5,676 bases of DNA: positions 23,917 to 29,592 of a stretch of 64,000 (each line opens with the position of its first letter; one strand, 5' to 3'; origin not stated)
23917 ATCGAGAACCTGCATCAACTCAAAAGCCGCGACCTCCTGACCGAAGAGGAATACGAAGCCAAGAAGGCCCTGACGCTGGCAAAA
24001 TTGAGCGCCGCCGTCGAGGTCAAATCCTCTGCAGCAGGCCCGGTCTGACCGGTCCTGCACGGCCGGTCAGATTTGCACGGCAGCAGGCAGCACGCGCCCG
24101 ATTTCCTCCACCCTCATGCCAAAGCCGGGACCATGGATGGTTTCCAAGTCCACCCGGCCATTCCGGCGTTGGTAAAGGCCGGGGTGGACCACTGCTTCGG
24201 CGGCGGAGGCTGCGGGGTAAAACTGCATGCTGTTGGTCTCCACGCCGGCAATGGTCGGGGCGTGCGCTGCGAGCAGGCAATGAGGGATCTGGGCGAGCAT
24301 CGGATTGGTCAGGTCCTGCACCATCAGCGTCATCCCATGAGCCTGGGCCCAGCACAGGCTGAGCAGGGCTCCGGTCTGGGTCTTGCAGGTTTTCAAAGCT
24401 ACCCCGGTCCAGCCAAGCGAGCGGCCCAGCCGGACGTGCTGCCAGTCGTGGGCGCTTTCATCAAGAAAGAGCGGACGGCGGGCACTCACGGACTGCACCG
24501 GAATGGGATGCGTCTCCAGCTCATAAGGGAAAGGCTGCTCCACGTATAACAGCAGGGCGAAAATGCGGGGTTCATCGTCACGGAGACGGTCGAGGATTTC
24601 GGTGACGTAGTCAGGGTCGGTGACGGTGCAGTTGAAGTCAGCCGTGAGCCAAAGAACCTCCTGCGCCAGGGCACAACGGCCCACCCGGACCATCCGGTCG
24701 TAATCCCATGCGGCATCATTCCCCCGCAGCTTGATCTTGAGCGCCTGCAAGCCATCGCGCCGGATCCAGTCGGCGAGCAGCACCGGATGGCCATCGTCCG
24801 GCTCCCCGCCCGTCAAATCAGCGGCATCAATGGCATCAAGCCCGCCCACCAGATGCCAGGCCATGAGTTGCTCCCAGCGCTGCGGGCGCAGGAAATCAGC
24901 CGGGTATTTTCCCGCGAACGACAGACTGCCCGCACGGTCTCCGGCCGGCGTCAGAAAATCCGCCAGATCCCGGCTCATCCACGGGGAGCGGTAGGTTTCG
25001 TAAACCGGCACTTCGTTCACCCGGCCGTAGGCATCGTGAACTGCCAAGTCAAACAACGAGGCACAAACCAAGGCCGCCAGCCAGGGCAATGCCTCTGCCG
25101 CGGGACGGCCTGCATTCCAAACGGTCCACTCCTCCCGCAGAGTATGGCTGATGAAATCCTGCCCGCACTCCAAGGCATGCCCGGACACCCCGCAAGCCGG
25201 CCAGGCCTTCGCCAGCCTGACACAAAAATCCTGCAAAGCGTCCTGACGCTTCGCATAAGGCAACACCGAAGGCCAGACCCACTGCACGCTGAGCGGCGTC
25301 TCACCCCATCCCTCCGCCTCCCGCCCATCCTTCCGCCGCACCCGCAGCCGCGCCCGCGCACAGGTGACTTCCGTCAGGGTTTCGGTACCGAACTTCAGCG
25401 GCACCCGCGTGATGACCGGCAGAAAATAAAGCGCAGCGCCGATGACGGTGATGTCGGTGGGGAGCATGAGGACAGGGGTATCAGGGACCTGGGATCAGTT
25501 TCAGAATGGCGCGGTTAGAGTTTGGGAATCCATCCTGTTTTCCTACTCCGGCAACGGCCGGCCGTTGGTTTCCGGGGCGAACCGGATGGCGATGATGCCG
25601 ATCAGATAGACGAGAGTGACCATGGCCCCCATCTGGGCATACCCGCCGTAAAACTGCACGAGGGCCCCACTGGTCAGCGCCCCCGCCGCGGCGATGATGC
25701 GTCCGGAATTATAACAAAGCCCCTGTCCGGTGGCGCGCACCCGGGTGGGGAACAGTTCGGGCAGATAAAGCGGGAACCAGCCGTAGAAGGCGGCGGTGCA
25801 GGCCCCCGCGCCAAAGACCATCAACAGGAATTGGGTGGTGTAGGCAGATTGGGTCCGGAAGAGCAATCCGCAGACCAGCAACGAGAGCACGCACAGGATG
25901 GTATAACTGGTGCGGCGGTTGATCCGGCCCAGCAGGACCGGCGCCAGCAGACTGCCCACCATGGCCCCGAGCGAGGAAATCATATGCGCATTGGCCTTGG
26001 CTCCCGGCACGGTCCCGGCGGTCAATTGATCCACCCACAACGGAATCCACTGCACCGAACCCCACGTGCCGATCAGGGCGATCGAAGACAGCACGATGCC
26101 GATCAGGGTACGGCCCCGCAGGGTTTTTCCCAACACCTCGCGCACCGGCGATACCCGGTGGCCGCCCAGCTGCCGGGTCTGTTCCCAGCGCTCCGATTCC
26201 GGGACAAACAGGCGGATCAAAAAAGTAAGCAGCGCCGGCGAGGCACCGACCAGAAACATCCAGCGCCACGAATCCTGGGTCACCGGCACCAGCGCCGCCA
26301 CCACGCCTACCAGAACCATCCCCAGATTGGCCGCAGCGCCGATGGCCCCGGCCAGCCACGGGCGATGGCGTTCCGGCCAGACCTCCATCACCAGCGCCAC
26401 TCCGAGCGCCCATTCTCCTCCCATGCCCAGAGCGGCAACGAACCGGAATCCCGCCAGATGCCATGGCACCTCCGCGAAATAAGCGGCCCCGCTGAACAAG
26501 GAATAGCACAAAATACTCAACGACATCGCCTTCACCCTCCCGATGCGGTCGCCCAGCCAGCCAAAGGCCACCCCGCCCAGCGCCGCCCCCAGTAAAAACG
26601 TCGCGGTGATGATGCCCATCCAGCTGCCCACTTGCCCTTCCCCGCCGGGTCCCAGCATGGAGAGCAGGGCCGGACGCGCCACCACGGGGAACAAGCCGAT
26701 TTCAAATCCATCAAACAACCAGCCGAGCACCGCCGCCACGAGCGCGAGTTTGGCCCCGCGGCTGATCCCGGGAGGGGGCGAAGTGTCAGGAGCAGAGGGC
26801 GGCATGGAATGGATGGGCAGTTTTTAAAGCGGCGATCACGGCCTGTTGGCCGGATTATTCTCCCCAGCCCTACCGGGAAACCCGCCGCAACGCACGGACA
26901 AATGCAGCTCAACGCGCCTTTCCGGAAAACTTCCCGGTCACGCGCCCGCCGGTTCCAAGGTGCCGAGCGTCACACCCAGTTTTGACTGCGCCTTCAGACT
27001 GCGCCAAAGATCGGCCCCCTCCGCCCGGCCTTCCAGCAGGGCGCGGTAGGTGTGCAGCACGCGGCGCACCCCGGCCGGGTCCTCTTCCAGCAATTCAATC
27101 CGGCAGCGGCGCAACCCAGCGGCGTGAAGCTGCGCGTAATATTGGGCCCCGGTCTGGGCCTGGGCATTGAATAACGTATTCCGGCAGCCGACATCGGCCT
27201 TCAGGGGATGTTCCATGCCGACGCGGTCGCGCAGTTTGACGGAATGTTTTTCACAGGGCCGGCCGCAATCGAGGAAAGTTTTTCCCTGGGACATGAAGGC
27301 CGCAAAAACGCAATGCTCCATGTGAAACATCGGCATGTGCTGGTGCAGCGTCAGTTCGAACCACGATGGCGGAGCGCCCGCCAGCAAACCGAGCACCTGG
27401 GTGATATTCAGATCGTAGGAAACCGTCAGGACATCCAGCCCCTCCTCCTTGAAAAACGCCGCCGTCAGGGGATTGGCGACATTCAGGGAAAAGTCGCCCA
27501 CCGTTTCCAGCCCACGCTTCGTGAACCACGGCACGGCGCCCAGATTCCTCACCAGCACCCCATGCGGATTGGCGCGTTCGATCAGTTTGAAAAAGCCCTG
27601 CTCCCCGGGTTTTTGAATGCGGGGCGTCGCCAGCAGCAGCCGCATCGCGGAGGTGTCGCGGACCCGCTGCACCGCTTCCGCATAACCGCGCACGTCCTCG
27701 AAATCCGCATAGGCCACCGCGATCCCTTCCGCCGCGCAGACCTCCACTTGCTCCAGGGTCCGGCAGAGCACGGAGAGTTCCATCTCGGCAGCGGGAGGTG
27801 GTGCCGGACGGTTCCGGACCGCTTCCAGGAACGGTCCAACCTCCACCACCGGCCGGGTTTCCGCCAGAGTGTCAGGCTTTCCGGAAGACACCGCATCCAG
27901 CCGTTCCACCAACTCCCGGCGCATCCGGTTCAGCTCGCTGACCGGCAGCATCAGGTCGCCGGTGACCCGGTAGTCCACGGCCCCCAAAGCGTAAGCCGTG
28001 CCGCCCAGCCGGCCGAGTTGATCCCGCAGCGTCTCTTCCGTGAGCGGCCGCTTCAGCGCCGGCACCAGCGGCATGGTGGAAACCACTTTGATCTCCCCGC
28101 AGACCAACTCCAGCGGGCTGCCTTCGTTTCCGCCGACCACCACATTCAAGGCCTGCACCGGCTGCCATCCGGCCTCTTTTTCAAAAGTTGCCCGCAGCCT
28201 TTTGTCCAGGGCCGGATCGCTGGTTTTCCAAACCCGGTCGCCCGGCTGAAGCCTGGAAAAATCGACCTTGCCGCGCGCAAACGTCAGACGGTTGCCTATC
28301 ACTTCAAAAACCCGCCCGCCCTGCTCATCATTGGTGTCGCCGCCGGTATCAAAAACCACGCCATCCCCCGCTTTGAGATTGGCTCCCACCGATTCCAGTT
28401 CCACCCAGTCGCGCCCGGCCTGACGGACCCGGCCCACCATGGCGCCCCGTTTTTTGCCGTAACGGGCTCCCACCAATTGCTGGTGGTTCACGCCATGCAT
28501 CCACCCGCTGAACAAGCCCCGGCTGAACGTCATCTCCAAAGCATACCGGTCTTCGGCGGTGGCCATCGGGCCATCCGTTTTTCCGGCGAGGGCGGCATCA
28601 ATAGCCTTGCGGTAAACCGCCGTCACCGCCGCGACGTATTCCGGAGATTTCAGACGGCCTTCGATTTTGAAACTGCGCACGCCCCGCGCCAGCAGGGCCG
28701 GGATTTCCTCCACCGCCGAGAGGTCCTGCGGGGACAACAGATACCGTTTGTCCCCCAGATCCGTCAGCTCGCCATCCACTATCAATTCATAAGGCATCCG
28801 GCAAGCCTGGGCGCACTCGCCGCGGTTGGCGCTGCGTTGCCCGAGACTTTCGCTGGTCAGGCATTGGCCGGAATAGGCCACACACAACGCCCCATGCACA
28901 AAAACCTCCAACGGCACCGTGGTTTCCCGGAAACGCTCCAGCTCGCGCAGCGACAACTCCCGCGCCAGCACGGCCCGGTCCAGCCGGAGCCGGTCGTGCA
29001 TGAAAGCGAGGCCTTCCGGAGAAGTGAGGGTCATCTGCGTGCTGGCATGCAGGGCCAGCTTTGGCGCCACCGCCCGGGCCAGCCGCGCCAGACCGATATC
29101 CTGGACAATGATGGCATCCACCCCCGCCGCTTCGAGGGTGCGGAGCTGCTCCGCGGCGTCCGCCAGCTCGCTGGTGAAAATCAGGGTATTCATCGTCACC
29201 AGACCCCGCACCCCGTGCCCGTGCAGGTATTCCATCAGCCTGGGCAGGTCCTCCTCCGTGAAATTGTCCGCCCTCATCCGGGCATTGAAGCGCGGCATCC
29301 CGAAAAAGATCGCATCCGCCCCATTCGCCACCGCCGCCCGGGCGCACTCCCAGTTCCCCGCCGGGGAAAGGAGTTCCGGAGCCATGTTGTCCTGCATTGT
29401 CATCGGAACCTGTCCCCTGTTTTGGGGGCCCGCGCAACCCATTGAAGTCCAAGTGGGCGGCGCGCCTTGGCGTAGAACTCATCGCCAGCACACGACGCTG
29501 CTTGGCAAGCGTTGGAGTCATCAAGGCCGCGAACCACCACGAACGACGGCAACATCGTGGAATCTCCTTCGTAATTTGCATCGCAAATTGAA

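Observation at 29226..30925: Low-GC 1.27-kb insertion bracketed by ~215-bp direct repeats that duplicate the U32 promoter and 5' end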

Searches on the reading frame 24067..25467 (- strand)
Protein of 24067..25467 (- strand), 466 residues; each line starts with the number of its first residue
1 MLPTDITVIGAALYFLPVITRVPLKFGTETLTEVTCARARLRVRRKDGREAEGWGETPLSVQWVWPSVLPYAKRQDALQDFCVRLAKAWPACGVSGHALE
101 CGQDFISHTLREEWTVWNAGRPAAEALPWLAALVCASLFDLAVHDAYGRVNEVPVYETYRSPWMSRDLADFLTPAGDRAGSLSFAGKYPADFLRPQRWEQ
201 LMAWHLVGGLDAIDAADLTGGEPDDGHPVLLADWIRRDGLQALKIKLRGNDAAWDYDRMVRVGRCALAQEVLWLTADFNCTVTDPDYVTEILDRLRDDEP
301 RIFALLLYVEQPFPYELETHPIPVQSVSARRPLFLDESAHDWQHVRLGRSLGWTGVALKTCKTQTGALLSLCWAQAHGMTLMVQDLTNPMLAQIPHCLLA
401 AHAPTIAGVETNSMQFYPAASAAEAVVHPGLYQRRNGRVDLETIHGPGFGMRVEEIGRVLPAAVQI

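Call 6: search_protein_families(library=pfam, proteins=[window:24067-25467:-], max_evalue=0.01)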
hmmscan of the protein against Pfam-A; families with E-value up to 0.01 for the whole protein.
window:24067-25467:- (466 aa): 1 family
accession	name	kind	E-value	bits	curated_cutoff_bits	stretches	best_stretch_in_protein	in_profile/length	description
PF13378.12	MR_MLE_C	-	4.2e-11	43.4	29.4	1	232-455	7-217/219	Enolase C-terminal domain-like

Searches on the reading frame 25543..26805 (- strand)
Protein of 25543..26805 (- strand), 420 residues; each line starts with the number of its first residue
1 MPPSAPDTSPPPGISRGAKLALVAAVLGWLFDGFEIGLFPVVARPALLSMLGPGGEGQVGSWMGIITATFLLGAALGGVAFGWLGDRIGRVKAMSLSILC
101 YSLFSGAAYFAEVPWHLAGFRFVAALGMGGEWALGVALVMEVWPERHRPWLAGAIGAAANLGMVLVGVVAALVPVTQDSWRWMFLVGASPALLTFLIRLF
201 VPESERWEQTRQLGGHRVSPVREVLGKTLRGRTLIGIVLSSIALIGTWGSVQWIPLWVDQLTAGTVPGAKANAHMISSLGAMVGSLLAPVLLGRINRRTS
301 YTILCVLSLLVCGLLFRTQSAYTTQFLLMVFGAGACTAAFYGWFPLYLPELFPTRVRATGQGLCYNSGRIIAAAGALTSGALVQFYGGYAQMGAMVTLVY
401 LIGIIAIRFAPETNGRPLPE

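Call 6: search_protein_families(library=pfam, proteins=[window:25543-26805:-], max_evalue=0.01)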
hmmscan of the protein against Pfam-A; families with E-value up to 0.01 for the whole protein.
window:25543-26805:- (420 aa): 4 families
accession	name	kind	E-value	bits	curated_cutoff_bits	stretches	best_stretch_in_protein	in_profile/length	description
PF07690.21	MFS_1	-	1e-39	136.9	33.4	2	63-375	34-346/347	Major Facilitator Superfamily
PF00083.30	Sugar_tr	-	9.2e-28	97.7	22.3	2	59-210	41-200/452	Sugar (and other) transporter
PF12832.13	MFS_1_like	-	3.3e-05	23.5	25.2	1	163-387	142-366/373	MFS_1 like family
PF13347.12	MFS_2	-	0.00011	21.4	27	0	60-140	258-340/427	MFS/sugar transport protein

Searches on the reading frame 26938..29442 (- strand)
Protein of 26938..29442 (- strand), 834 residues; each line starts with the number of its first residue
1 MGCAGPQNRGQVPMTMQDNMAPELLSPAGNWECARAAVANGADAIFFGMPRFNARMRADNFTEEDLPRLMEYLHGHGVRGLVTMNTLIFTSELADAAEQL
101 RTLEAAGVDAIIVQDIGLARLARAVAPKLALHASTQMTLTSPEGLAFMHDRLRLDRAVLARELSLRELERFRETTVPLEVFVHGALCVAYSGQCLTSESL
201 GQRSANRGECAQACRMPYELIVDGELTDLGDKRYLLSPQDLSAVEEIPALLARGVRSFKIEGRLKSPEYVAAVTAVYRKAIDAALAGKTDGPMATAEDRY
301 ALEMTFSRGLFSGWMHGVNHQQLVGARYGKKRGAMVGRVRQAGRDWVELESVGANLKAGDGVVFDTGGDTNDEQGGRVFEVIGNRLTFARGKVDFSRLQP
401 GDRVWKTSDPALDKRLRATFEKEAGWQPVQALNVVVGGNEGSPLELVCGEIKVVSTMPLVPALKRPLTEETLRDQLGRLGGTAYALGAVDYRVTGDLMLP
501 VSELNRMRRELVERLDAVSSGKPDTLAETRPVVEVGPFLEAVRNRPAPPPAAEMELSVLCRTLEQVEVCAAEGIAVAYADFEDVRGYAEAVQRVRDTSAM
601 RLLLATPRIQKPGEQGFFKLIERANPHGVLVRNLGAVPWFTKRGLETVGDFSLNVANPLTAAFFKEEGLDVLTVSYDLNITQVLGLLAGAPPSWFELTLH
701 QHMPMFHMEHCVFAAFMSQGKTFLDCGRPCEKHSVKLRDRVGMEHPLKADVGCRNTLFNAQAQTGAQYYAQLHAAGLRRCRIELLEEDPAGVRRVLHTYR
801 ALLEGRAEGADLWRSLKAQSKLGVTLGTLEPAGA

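Call 6: search_protein_families(library=pfam, proteins=[window:26938-29442:-], max_evalue=0.01)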
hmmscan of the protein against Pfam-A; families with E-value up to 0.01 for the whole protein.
window:26938-29442:- (834 aa): 2 families
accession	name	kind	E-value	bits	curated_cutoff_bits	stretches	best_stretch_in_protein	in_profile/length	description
PF01136.24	Peptidase_U32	-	8.4e-88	294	22.4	2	95-319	3-231/233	Peptidase family U32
PF12392.13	DUF3656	-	7.7e-24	84.9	22.1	1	404-517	1-106/109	Collagenase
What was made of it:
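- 26938..29403 (-): Intact U32 peptidase gene (821 aa from ATG 29403). Pfam Peptidase_U32 and DUF3656 (call 6).
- Checked: The left copy is continuous with an intact 821-834-aa U32 peptidase ORF (26938..29403/29442; Pfam Peptidase_U32 8e-88 plus DUF3656, call 6).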

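Call 7: find_related_loci(query=window:26938-29403:-, collection=genome_contigs, flank=8000)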
Query window:26938-29403:- (821 aa) in genome_contigs; peptide patterns used: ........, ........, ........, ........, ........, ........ (x = any residue, [..] = any of these).
600 stretches matched a pattern (row limit reached: there are more); 474 encode a relative of the query (tblastn E <= 1e-3); the best 80 are kept; 80 distinct loci.
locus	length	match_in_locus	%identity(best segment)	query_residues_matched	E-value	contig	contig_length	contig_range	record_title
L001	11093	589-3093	80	1-817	0e+0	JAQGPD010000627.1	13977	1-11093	MAG: Verrucomicrobiales bacterium isolate RYN_630 scaffold_2228137, whole genome shotgun sequence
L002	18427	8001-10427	65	9-816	0e+0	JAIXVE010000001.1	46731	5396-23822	MAG: Verrucomicrobiaceae bacterium isolate D1_MAG_00053 pond_D1_MAG_00053_000000000145, whole genome shotgun sequence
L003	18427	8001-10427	64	3-815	0e+0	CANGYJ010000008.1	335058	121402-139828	MAG: Verrucomicrobiaceae bacterium isolate RE-18aug17-261 genome assembly, contig: RE-18aug17-C27, whole genome shotgun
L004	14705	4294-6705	63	8-815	0e+0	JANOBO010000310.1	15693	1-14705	MAG: Verrucomicrobiaceae bacterium isolate VAR_18_concoct_94_sub VAR_18_k141_1597756, whole genome shotgun sequence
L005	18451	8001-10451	63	9-816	0e+0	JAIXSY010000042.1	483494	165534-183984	MAG: Verrucomicrobiaceae bacterium isolate C8_MAG_00019 pond_C8_MAG_00019_000000000006, whole genome shotgun sequence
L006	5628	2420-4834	63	9-816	0e+0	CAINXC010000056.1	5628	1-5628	MAG: uncultured Verrucomicrobia bacterium isolate Umea_bin-08071 genome assembly, contig: bin-08071:056/840, whole genom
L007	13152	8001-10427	62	9-816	0e+0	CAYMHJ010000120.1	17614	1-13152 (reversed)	MAG TPA_asm: uncultured Brevifollis sp. isolate SRP319275_co3_22 genome assembly, contig: NODE_3545_length_17614_cov_6.2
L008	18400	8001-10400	63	9-815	0e+0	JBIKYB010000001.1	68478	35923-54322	MAG: Prosthecobacter sp. isolate ME2015-10-10_3300044731_group6_bin110 Rohwer_bin2784_scaffold_101_c1, whole genome shot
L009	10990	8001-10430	63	9-816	0e+0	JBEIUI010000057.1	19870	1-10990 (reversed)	MAG: Verrucomicrobiia bacterium isolate Sample-110-S81-bin-159 Sample_110_S81-bin_159-k141_1408830, whole genome shotgun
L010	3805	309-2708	63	9-817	0e+0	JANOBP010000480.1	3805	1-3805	MAG: Verrucomicrobiaceae bacterium isolate VAR_18_concoct_337 VAR_18_k141_3630324, whole genome shotgun sequence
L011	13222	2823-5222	63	9-815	0e+0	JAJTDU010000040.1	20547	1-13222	MAG: Verrucomicrobiaceae bacterium isolate 49632_E14 Sample_49632_scaffold_1194, whole genome shotgun sequence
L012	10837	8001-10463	62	9-821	0e+0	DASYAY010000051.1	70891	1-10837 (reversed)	MAG TPA_asm: Chthoniobacter sp. isolate SMAG_U4893 k141_2145932, whole genome shotgun sequence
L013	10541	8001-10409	62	9-816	0e+0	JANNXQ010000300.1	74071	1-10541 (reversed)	MAG: Chthoniobacteraceae bacterium isolate VAR_34_metabat_159 VAR_34_k141_447686, whole genome shotgun sequence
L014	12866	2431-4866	62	3-817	0e+0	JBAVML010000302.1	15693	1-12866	MAG: Chthoniobacteraceae bacterium isolate MFD03081_ilm_asm_bin4 k127_45988, whole genome shotgun sequence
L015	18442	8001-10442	62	3-816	0e+0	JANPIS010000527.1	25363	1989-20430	MAG: Chthoniobacteraceae bacterium isolate VAR_61_metabat_521 VAR_61_k141_273874, whole genome shotgun sequence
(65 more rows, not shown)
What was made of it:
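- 26938..29403 (-): Full-length orthologues in 80 genomes (call 7).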
